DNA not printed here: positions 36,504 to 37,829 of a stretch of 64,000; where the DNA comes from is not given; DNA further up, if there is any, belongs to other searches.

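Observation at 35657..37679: Tandem GalT-family paralogs, one lacking the nucleophilic histidine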

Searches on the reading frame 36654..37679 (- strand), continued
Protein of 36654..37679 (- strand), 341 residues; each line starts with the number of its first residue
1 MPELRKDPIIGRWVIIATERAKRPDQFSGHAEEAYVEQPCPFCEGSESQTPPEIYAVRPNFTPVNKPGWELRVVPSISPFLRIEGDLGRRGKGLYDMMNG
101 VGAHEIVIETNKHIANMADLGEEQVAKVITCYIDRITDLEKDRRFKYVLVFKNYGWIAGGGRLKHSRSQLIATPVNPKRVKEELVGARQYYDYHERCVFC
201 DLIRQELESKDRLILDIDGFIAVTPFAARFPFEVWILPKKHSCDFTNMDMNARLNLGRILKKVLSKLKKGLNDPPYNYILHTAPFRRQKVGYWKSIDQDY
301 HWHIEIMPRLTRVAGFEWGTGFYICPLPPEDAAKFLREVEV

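Call 47: find_homologous_proteins(query=P0121, max_evalue=1e-30)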
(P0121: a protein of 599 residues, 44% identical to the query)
Query P0121 (599 aa): 7919 proteins with E <= 1e-30 among 8000 candidates; the best 120 are listed.
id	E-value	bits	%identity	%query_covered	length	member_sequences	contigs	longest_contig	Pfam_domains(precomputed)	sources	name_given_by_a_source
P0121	0.0e+0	1378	100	100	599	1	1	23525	PF16268.11,PF16285.11,PF01230.30,PF02744.23,PF01087.28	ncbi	-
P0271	6.1e-212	723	56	99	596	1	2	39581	PF16268.11,PF16285.11,PF01230.30,PF02744.23,PF01087.28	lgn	-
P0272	2.4e-205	702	52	100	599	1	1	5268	PF16268.11,PF16285.11,PF01230.30,PF02744.23,PF01087.28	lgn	-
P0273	2.0e-130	454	52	49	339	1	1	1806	PF16268.11,PF16285.11,PF01230.30,PF02744.23,PF01087.28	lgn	-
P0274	1.7e-129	451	48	50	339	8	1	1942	PF16268.11,PF16285.11,PF01230.30,PF02744.23,PF01087.28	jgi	jgi:UDPglucose--hexose-1-phosphate uridylyltransferase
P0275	5.6e-128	446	49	49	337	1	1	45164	PF16268.11,PF16285.11,PF01230.30,PF02744.23,PF01087.28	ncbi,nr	ncbi:MAG: galactose-1-phosphate uridylyltransferase [Candidatus Omnitrophica bacterium]|nr:galactose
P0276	1.3e-127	445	45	53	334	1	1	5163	PF16268.11,PF16285.11,PF01230.30,PF02744.23,PF01087.28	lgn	-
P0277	1.5e-127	445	50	50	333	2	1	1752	PF16268.11,PF16285.11,PF01230.30,PF02744.23,PF01087.28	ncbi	ncbi:MAG: galactose-1-phosphate uridylyltransferase [Candidatus Omnitrophota bacterium]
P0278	2.0e-127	444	49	49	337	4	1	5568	PF16268.11,PF16285.11,PF01230.30,PF02744.23,PF01087.28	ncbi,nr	ncbi:galactose-1-phosphate uridylyltransferase [bacterium]|nr:MAG: galactose-1-phosphate uridylyltra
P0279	2.6e-127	444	49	49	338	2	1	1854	PF16268.11,PF16285.11,PF01230.30,PF02744.23,PF01087.28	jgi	jgi:UDPglucose--hexose-1-phosphate uridylyltransferase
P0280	3.9e-127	443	49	52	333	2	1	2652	PF16268.11,PF16285.11,PF01230.30,PF02744.23,PF01087.28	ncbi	-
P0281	8.5e-127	442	49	50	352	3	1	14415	PF16268.11,PF16285.11,PF01230.30,PF02744.23,PF01087.28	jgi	-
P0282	1.1e-125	439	51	49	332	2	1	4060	PF16268.11,PF16285.11,PF01230.30,PF02744.23,PF01087.28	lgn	-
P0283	9.2e-125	436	47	52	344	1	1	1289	PF16268.11,PF16285.11,PF01230.30,PF02744.23,PF01087.28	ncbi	-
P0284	1.2e-124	435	61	51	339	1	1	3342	PF16268.11,PF16285.11,PF01230.30,PF02744.23,PF01087.28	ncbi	ncbi:MAG: galactose-1-phosphate uridylyltransferase [Candidatus Omnitrophota bacterium]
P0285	2.2e-124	434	49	49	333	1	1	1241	PF16268.11,PF16285.11,PF01230.30,PF02744.23,PF01087.28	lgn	-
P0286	3.6e-124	434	61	50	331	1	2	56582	PF16268.11,PF16285.11,PF01230.30,PF02744.23,PF01087.28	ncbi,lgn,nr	ncbi:MAG: galactose-1-phosphate uridylyltransferase [Candidatus Omnitrophica bacterium]|nr:galactose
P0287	6.0e-124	433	51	49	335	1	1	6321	PF16268.11,PF16285.11,PF01230.30,PF02744.23,PF01087.28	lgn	-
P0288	9.7e-124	432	61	50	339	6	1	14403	PF16268.11,PF16285.11,PF01230.30,PF02744.23,PF01087.28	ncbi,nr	ncbi:MAG: galactose-1-phosphate uridylyltransferase [Candidatus Omnitrophica bacterium]|nr:galactose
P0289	1.1e-123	432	45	52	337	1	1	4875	PF16268.11,PF16285.11,PF01230.30,PF02744.23,PF01087.28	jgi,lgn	-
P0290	2.3e-123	431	48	52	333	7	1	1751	PF16268.11,PF16285.11,PF01230.30,PF02744.23,PF01087.28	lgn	-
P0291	3.3e-123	430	49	50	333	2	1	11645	PF16268.11,PF16285.11,PF01230.30,PF02744.23,PF01087.28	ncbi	ncbi:MAG: galactose-1-phosphate uridylyltransferase [Candidatus Omnitrophota bacterium]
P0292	3.4e-123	430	45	52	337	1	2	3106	PF16268.11,PF16285.11,PF01230.30,PF02744.23,PF01087.28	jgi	jgi:UDPglucose--hexose-1-phosphate uridylyltransferase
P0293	3.4e-123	430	48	50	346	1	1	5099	PF16268.11,PF16285.11,PF01230.30,PF02744.23,PF01087.28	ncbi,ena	-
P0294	5.6e-123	430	47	49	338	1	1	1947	PF16268.11,PF16285.11,PF01230.30,PF02744.23,PF01087.28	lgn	-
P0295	7.0e-123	429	49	50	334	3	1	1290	PF16268.11,PF11969.14,PF16285.11,PF01230.30,PF02744.23,PF01087.28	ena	-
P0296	7.7e-123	429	50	49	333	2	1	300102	PF16268.11,PF16285.11,PF01230.30,PF02744.23,PF01087.28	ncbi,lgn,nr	ncbi:MAG: galactose-1-phosphate uridylyltransferase [Candidatus Omnitrophota bacterium]|nr:galactose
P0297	1.5e-122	428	45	52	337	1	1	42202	PF16268.11,PF16285.11,PF01230.30,PF02744.23,PF01087.28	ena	-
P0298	1.6e-122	428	47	49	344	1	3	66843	PF16268.11,PF16285.11,PF01230.30,PF02744.23,PF01087.28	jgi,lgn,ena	-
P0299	1.7e-122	428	47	53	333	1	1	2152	PF16268.11,PF16285.11,PF01230.30,PF02744.23,PF01087.28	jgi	jgi:UDPglucose--hexose-1-phosphate uridylyltransferase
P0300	8.6e-122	426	48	49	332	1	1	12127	PF16268.11,PF11969.14,PF16285.11,PF01230.30,PF02744.23,PF01087.28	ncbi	-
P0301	2.6e-121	424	46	52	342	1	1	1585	PF16268.11,PF16285.11,PF01230.30,PF02744.23,PF01087.28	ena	-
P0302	3.1e-121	424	49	50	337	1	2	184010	PF16268.11,PF16285.11,PF01230.30,PF02744.23,PF01087.28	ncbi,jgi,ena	-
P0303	6.0e-121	423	47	50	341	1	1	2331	PF16268.11,PF16285.11,PF02744.23,PF01087.28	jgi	jgi:UDPglucose--hexose-1-phosphate uridylyltransferase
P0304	6.1e-121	423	47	50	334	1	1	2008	PF16268.11,PF16285.11,PF01230.30,PF02744.23,PF01087.28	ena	-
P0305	8.3e-121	422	46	49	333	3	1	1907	PF16268.11,PF16285.11,PF01230.30,PF02744.23,PF01087.28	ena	-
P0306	1.3e-120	422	44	53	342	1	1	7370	PF16268.11,PF16285.11,PF02744.23,PF01087.28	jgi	jgi:UDPglucose--hexose-1-phosphate uridylyltransferase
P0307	2.2e-120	421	47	49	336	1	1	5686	PF16268.11,PF16285.11,PF01230.30,PF02744.23,PF01087.28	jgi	jgi:UDPglucose--hexose-1-phosphate uridylyltransferase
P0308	1.9e-119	418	48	50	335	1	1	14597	PF16268.11,PF16285.11,PF02744.23,PF01087.28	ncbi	-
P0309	1.9e-119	418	45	52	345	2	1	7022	PF16268.11,PF16285.11,PF01230.30,PF02744.23,PF01087.28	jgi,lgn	-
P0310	2.7e-119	418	44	51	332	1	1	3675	PF16268.11,PF11969.14,PF16285.11,PF01230.30,PF02744.23,PF01087.28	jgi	-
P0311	3.8e-119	417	44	52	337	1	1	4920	PF16268.11,PF16285.11,PF01230.30,PF02744.23,PF01087.28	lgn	-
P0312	4.0e-119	417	45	52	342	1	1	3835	PF16268.11,PF16285.11,PF01230.30,PF02744.23,PF01087.28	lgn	-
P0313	5.7e-119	416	44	49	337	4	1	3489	PF16268.11,PF11969.14,PF16285.11,PF01230.30,PF02744.23,PF01087.28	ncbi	-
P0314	6.4e-119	416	57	52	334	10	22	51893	PF16268.11,PF16285.11,PF01230.30,PF02744.23,PF01087.28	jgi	jgi:UDPglucose--hexose-1-phosphate uridylyltransferase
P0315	7.3e-119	416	45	49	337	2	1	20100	PF16268.11,PF16285.11,PF01230.30,PF02744.23,PF01087.28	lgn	-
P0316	1.0e-118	416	43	52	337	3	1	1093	PF16268.11,PF16285.11,PF01230.30,PF02744.23,PF01087.28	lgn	-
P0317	1.1e-118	415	46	52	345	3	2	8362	PF16268.11,PF16285.11,PF01230.30,PF02744.23,PF01087.28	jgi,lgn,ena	-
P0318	1.8e-118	415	45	49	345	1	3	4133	PF16268.11,PF16285.11,PF01230.30,PF02744.23,PF01087.28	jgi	jgi:UDPglucose--hexose-1-phosphate uridylyltransferase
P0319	2.4e-118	414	48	49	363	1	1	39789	PF16268.11,PF16285.11,PF02744.23,PF01087.28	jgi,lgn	-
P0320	3.1e-118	414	46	52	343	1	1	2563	PF16268.11,PF16285.11,PF01230.30,PF02744.23,PF01087.28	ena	-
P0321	5.1e-118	413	48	49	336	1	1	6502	PF16268.11,PF16285.11,PF02744.23,PF01087.28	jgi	-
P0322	7.3e-118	413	46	49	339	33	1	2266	PF16268.11,PF16285.11,PF02744.23,PF01087.28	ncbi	-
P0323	7.6e-118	413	45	50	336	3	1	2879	PF16268.11,PF16285.11,PF02744.23,PF01087.28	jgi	jgi:UDPglucose--hexose-1-phosphate uridylyltransferase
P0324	8.8e-118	412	45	49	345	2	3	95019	PF16268.11,PF16285.11,PF01230.30,PF02744.23,PF01087.28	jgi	jgi:UDPglucose--hexose-1-phosphate uridylyltransferase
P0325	1.0e-117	412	45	52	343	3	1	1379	PF16268.11,PF16285.11,PF01230.30,PF02744.23,PF01087.28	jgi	jgi:UDPglucose--hexose-1-phosphate uridylyltransferase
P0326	1.1e-117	412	44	49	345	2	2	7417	PF16268.11,PF16285.11,PF02744.23,PF01087.28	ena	-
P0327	1.4e-117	412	47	49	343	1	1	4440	PF16268.11,PF16285.11,PF01230.30,PF02744.23,PF01087.28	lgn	-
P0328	1.6e-117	412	57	52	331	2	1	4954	PF16268.11,PF11969.14,PF16285.11,PF01230.30,PF02744.23,PF01087.28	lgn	-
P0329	1.7e-117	412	45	50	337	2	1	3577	PF16268.11,PF16285.11,PF02744.23,PF01087.28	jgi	jgi:UDPglucose--hexose-1-phosphate uridylyltransferase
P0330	2.2e-117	411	45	49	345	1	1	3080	PF16268.11,PF16285.11,PF01230.30,PF02744.23,PF01087.28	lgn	-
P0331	2.4e-117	411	47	51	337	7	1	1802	PF16268.11,PF16285.11,PF02744.23,PF01087.28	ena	-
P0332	2.7e-117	411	43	52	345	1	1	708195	PF16268.11,PF16285.11,PF01230.30,PF02744.23,PF01087.28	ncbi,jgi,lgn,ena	ncbi:MAG: galactose-1-phosphate uridylyltransferase [Candidatus Margulisiibacteriota bacterium]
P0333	4.2e-117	410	41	52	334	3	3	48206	PF16268.11,PF16285.11,PF01230.30,PF02744.23,PF01087.28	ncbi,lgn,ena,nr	ncbi:MAG TPA: galactose-1-phosphate uridylyltransferase [Syntrophomonadaceae bacterium]|nr:galactose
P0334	4.7e-117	410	47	50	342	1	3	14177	PF16268.11,PF16285.11,PF01230.30,PF02744.23,PF01087.28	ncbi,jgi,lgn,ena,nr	ncbi:MAG: galactose-1-phosphate uridylyltransferase [Candidatus Margulisiibacteriota bacterium]|nr:g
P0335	6.3e-117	410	45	52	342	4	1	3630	PF16268.11,PF16285.11,PF02744.23,PF01087.28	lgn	-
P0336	8.2e-117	409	44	52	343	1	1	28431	PF16268.11,PF16285.11,PF01230.30,PF02744.23,PF01087.28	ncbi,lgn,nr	ncbi:MAG TPA: galactose-1-phosphate uridylyltransferase [Candidatus Limnocylindria bacterium]|nr:gal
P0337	8.3e-117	409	43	50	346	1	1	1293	PF16268.11,PF16285.11,PF02744.23,PF01087.28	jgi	jgi:UDPglucose--hexose-1-phosphate uridylyltransferase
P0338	8.9e-117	409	44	49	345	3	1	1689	PF16268.11,PF16285.11,PF01230.30,PF02744.23,PF01087.28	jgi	jgi:UDPglucose--hexose-1-phosphate uridylyltransferase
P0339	1.1e-116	409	45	49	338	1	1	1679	PF16268.11,PF16285.11,PF02744.23,PF01087.28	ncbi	-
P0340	1.1e-116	409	46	49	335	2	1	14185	PF16268.11,PF16285.11,PF01230.30,PF02744.23,PF01087.28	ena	-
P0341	1.4e-116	409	56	53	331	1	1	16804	PF16268.11,PF16285.11,PF01230.30,PF02744.23,PF01087.28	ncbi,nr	ncbi:MAG: galactose-1-phosphate uridylyltransferase [Candidatus Omnitrophica bacterium]|nr:galactose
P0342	1.5e-116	408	44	52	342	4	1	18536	PF16268.11,PF16285.11,PF01230.30,PF02744.23,PF01087.28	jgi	jgi:UDPglucose--hexose-1-phosphate uridylyltransferase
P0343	1.6e-116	408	48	50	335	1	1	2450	PF16268.11,PF16285.11,PF02744.23,PF01087.28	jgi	-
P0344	1.8e-116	408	46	49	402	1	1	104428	PF16268.11,PF16285.11,PF01230.30,PF02744.23,PF01087.28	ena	-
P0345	2.1e-116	408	42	52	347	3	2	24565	PF16268.11,PF16285.11,PF02744.23,PF01087.28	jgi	jgi:UDPglucose--hexose-1-phosphate uridylyltransferase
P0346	2.4e-116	408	50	49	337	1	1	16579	PF16268.11,PF16285.11,PF01230.30,PF02744.23,PF01087.28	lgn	-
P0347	4.7e-116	407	44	50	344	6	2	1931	PF16268.11,PF16285.11,PF01230.30,PF02744.23,PF01087.28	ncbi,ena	-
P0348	8.4e-116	406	44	49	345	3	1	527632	PF16268.11,PF16285.11,PF01230.30,PF02744.23,PF01087.28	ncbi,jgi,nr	ncbi:MAG: galactose-1-phosphate uridylyltransferase [Candidatus Margulisbacteria bacterium]|jgi:UDPg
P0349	9.1e-116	406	45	50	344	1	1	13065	PF16268.11,PF16285.11,PF01230.30,PF02744.23,PF01087.28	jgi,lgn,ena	-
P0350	1.1e-115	406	41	52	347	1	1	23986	PF16268.11,PF16285.11,PF02744.23,PF01087.28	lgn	-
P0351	1.2e-115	405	45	50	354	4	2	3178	PF16268.11,PF16285.11,PF01230.30,PF02744.23,PF01087.28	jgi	jgi:UDPglucose--hexose-1-phosphate uridylyltransferase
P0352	1.5e-115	405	59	49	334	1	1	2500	PF16268.11,PF16285.11,PF01230.30,PF02744.23,PF01087.28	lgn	-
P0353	1.8e-115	405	43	52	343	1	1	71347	PF16268.11,PF16285.11,PF02744.23,PF01087.28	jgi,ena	-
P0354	1.9e-115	405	45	49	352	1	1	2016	PF16268.11,PF16285.11,PF01230.30,PF02744.23,PF01087.28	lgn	-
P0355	2.0e-115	405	44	49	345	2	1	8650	PF16268.11,PF16285.11,PF01230.30,PF02744.23,PF01087.28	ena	-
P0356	2.4e-115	404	44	50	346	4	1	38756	PF16268.11,PF16285.11,PF02744.23,PF01087.28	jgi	jgi:UDPglucose--hexose-1-phosphate uridylyltransferase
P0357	2.4e-115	404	45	52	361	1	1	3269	PF16268.11,PF16285.11,PF02744.23,PF01087.28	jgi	-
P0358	2.8e-115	404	45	52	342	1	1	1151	PF16268.11,PF16285.11,PF01230.30,PF02744.23,PF01087.28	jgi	jgi:UDPglucose--hexose-1-phosphate uridylyltransferase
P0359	3.1e-115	404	46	52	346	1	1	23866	PF16268.11,PF16285.11,PF01230.30,PF02744.23,PF01087.28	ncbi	-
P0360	4.1e-115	404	44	53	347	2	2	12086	PF16268.11,PF16285.11,PF01230.30,PF02744.23,PF01087.28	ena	-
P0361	4.3e-115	404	46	52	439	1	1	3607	PF16268.11,PF16285.11,PF01230.30,PF02744.23,PF01087.28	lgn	-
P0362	5.8e-115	403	45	49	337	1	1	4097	PF16268.11,PF16285.11,PF01230.30,PF02744.23,PF01087.28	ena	-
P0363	6.1e-115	403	43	49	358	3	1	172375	PF16268.11,PF16285.11,PF02744.23,PF01087.28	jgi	jgi:UDPglucose--hexose-1-phosphate uridylyltransferase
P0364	6.8e-115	403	47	49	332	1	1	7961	PF16268.11,PF11969.14,PF16285.11,PF02744.23,PF01087.28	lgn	-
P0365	1.5e-114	402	44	49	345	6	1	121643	PF16268.11,PF16285.11,PF02744.23,PF01087.28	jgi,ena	-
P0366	1.6e-114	402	46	52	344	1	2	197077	PF16268.11,PF16285.11,PF01230.30,PF02744.23,PF01087.28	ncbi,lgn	-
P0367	1.8e-114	402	53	52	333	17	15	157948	PF16268.11,PF11969.14,PF16285.11,PF01230.30,PF02744.23,PF01087.28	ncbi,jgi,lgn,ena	-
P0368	1.9e-114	401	43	51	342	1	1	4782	PF16268.11,PF16285.11,PF02744.23,PF01087.28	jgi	jgi:UDPglucose--hexose-1-phosphate uridylyltransferase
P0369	2.0e-114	401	43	52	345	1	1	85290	PF16268.11,PF16285.11,PF01230.30,PF02744.23,PF01087.28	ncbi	ncbi:MAG: galactose-1-phosphate uridylyltransferase [bacterium]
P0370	2.4e-114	401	45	50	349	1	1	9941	PF16268.11,PF16285.11,PF02744.23,PF01087.28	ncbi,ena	-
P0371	2.6e-114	401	48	49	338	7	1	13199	PF16268.11,PF16285.11,PF01230.30,PF02744.23,PF01087.28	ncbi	-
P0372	3.1e-114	401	45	49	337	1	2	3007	PF16268.11,PF11969.14,PF16285.11,PF01230.30,PF02744.23,PF01087.28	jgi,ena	-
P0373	4.1e-114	400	55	51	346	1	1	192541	PF16268.11,PF16285.11,PF01230.30,PF02744.23,PF01087.28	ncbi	ncbi:MAG: galactose-1-phosphate uridylyltransferase [Candidatus Omnitrophota bacterium]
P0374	6.4e-114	400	54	52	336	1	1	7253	PF16268.11,PF16285.11,PF01230.30,PF02744.23,PF01087.28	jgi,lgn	jgi:UDPglucose--hexose-1-phosphate uridylyltransferase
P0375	7.2e-114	400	47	49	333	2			PF16268.11,PF11969.14,PF16285.11,PF01230.30,PF02744.23,PF01087.28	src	-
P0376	7.4e-114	400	43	49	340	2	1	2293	PF16268.11,PF16285.11,PF02744.23,PF01087.28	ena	-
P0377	7.5e-114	400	43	49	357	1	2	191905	PF16268.11,PF16285.11,PF01230.30,PF02744.23,PF01087.28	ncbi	-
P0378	8.7e-114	399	47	49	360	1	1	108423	PF16268.11,PF16285.11,PF02744.23,PF01087.28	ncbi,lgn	-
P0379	9.2e-114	399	55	50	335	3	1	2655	PF16268.11,PF16285.11,PF01230.30,PF02744.23,PF01087.28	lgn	-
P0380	1.0e-113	399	46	52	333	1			PF16268.11,PF11969.14,PF16285.11,PF02744.23,PF01087.28,PF19327.5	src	-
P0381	1.3e-113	399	44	49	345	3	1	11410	PF16268.11,PF16285.11,PF01230.30,PF02744.23,PF01087.28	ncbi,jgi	jgi:UDPglucose--hexose-1-phosphate uridylyltransferase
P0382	1.4e-113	399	48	50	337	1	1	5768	PF16268.11,PF16285.11,PF01230.30,PF02744.23,PF01087.28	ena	-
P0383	1.5e-113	399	43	50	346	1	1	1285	PF16268.11,PF16285.11,PF02744.23,PF01087.28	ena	-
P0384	1.6e-113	398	49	49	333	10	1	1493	PF16268.11,PF16285.11,PF01230.30,PF02744.23,PF01087.28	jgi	-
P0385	1.8e-113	398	54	49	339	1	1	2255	PF16268.11,PF16285.11,PF01230.30,PF02744.23,PF01087.28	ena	-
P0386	1.9e-113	398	-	-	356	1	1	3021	PF16268.11,PF16285.11,PF02744.23,PF01087.28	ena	-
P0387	2.1e-113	398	45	51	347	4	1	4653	PF16268.11,PF16285.11,PF02744.23,PF01087.28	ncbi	ncbi:MAG: galactose-1-phosphate uridylyltransferase [Candidatus Margulisiibacteriota bacterium]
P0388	2.4e-113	398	-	-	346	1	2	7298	PF16268.11,PF16285.11,PF01230.30,PF02744.23,PF01087.28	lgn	-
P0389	2.5e-113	398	44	49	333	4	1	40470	PF16268.11,PF16285.11,PF01230.30,PF02744.23,PF01087.28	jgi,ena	jgi:UDPglucose--hexose-1-phosphate uridylyltransferase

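Call 59: find_encoding_contigs(protein=P0332, flank=4000, max_places=1)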
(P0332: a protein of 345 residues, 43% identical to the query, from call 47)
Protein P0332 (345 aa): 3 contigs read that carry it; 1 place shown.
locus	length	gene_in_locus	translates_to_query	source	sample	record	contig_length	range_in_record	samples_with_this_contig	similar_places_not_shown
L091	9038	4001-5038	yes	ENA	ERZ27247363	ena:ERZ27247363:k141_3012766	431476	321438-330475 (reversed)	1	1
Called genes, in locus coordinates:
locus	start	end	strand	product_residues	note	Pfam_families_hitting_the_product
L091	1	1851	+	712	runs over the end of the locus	PF03065:Glyco_hydro_57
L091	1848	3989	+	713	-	PF01074:Glyco_hydro_38N, PF03065:Glyco_hydro_57, PF09094:AmyA-A_glucT_m, PF09095:AmyA-gluTrfs_C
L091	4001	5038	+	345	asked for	PF01087:GalP_UDP_transf, PF01230:HIT (faint), PF16285:DUF4931_N, PF16268:DUF4921, PF02744:GalP_UDP_tr_C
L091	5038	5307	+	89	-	PF02922:CBM_48 (weak), PF16561:AMPK1_CBM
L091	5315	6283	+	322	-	PF16258:DUF4912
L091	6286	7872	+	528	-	PF03065:Glyco_hydro_57, PF09210:BE_C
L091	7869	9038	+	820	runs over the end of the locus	PF00483:NTP_transferase, PF12804:NTP_transf_3, PF00132:Hexapep (faint), PF25084:LbH_EIF2B, PF25087:GMPPB_C, PF02878:PGM_PMM_I, PF02879:PGM_PMM_II, PF02880:PGM_PMM_III, +1 more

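Call 60: find_encoding_contigs(protein=P0271, flank=5000, max_places=2)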
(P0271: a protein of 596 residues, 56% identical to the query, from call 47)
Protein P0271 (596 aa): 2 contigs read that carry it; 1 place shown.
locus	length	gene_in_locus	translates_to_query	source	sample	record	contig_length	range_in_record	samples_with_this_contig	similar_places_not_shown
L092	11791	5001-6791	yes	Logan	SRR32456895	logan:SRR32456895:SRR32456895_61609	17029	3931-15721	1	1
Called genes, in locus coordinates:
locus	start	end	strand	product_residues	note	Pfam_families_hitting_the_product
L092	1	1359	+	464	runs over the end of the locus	PF02878:PGM_PMM_I, PF02879:PGM_PMM_II, PF02880:PGM_PMM_III, PF00408:PGM_PMM_IV (weak)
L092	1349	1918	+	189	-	PF01553:Acyltransferase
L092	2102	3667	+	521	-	PF23459:S1_RRP5 (faint), PF00575:S1, PF13509:S1_2 (faint), PF18614:RNase_II_C_S1 (faint), PF00575:S1, PF00575:S1, PF21710:Spt6_S1 (weak), PF00575:S1, +1 more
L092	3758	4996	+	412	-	PF00579:tRNA-synt_1b, PF22421:SYY_C-terminal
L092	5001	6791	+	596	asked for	PF02744:GalP_UDP_tr_C, PF01230:HIT (faint), PF01087:GalP_UDP_transf, PF16285:DUF4931_N, PF16268:DUF4921, PF02744:GalP_UDP_tr_C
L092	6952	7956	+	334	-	PF00044:Gp_dh_N, PF02800:Gp_dh_C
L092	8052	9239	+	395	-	PF00162:PGK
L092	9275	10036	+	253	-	PF00121:TIM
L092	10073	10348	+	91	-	PF03840:SecG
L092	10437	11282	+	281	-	PF13432:TPR_16, PF13414:TPR_11, PF13424:TPR_12 (weak), PF13431:TPR_17, PF00515:TPR_1, PF07719:TPR_2, PF13181:TPR_8, PF13374:TPR_10 (weak), +7 more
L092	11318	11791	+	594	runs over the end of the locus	?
